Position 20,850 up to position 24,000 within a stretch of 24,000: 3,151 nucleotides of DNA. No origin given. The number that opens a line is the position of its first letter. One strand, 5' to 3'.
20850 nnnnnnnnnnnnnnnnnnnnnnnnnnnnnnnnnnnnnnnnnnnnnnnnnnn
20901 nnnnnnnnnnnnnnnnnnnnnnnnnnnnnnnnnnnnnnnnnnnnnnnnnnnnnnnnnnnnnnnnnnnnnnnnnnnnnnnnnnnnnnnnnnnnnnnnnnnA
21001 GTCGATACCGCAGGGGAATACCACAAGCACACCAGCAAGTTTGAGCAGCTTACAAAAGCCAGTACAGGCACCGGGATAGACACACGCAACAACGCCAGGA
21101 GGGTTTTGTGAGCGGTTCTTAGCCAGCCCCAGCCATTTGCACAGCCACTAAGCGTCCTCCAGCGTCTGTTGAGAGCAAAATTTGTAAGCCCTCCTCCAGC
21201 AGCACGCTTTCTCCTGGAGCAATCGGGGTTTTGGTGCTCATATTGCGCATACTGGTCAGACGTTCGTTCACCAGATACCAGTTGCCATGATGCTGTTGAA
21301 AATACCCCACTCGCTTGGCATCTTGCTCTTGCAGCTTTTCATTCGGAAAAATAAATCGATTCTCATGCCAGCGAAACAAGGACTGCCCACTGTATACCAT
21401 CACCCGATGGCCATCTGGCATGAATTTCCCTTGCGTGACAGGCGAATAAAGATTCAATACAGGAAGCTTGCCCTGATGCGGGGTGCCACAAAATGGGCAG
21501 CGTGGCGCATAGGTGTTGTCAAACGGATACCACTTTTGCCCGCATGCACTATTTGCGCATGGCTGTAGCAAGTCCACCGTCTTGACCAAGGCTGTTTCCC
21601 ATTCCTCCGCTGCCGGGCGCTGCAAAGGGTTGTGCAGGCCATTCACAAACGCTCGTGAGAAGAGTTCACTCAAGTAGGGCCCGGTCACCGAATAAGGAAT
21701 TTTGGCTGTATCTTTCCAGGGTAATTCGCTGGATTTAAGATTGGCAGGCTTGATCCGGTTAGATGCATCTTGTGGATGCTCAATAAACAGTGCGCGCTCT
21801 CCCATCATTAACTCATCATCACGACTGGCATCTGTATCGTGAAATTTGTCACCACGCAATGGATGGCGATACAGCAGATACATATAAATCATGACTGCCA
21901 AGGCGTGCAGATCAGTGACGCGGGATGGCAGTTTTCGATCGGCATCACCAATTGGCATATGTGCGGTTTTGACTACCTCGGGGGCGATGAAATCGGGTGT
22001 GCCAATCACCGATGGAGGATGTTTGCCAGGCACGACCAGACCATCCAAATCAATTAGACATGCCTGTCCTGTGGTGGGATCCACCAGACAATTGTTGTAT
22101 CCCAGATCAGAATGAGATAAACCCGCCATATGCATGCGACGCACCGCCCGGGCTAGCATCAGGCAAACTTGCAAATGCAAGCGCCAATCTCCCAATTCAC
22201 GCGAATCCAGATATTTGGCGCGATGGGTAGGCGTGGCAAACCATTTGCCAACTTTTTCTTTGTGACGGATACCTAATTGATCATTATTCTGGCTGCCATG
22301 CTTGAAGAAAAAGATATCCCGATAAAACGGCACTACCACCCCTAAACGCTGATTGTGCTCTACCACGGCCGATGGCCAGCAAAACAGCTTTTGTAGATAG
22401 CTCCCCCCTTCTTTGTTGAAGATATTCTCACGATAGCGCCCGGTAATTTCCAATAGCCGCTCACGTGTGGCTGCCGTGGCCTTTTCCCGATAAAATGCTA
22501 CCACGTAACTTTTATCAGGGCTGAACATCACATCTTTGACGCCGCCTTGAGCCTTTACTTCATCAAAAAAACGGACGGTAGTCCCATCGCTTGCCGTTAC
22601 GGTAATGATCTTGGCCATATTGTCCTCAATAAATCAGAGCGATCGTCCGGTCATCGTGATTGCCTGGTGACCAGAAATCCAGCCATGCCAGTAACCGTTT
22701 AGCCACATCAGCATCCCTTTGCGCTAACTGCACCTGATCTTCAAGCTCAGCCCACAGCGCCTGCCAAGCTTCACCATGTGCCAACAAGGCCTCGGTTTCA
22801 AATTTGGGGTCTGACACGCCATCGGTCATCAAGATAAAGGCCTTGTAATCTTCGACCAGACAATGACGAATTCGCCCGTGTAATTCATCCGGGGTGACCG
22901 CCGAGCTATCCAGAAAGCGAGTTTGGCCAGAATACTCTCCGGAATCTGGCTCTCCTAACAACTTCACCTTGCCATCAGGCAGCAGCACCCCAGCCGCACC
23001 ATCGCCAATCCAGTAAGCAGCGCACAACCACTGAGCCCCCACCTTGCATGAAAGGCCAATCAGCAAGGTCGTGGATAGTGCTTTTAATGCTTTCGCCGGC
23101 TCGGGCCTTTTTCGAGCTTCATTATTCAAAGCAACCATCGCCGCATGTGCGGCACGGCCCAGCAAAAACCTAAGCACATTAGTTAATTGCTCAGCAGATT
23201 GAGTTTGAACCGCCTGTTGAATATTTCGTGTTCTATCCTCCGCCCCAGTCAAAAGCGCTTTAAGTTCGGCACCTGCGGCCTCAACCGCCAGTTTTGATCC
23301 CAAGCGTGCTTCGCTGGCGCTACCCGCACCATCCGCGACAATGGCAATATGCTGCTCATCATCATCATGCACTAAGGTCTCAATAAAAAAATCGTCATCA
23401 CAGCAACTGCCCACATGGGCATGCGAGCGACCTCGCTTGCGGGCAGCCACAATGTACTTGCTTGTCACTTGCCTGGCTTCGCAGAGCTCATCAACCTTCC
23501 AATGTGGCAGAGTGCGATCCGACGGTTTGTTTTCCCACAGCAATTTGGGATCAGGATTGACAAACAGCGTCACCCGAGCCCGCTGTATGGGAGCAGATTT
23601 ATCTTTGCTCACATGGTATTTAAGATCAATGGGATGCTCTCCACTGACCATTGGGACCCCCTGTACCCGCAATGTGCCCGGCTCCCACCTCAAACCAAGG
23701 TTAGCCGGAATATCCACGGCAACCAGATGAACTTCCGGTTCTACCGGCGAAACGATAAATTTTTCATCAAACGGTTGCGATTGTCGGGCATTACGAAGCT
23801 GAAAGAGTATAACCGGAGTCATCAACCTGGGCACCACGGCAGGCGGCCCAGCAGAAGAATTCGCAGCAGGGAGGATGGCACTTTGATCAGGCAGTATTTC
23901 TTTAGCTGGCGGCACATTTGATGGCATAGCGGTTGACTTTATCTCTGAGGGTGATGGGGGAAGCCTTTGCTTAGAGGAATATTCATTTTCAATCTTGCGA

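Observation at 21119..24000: Lower-GC island carrying a translationally coupled PP2C phosphatase / atypical kinase (Zn-ribbon + FHA-like) operon that continues past the window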

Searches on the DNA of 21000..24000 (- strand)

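Call 11: search_dna_similar(query=window:21000-24000:-, collection=plasmids, mode=near, max_rows=15)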
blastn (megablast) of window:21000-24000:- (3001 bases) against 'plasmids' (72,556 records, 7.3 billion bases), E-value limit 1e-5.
No match.

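Call 12: search_dna_similar(query=window:21000-24000:-, collection=ecoli_genomes, mode=near, max_rows=10)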
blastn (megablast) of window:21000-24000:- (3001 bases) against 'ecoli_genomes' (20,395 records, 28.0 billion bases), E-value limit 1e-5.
No match.
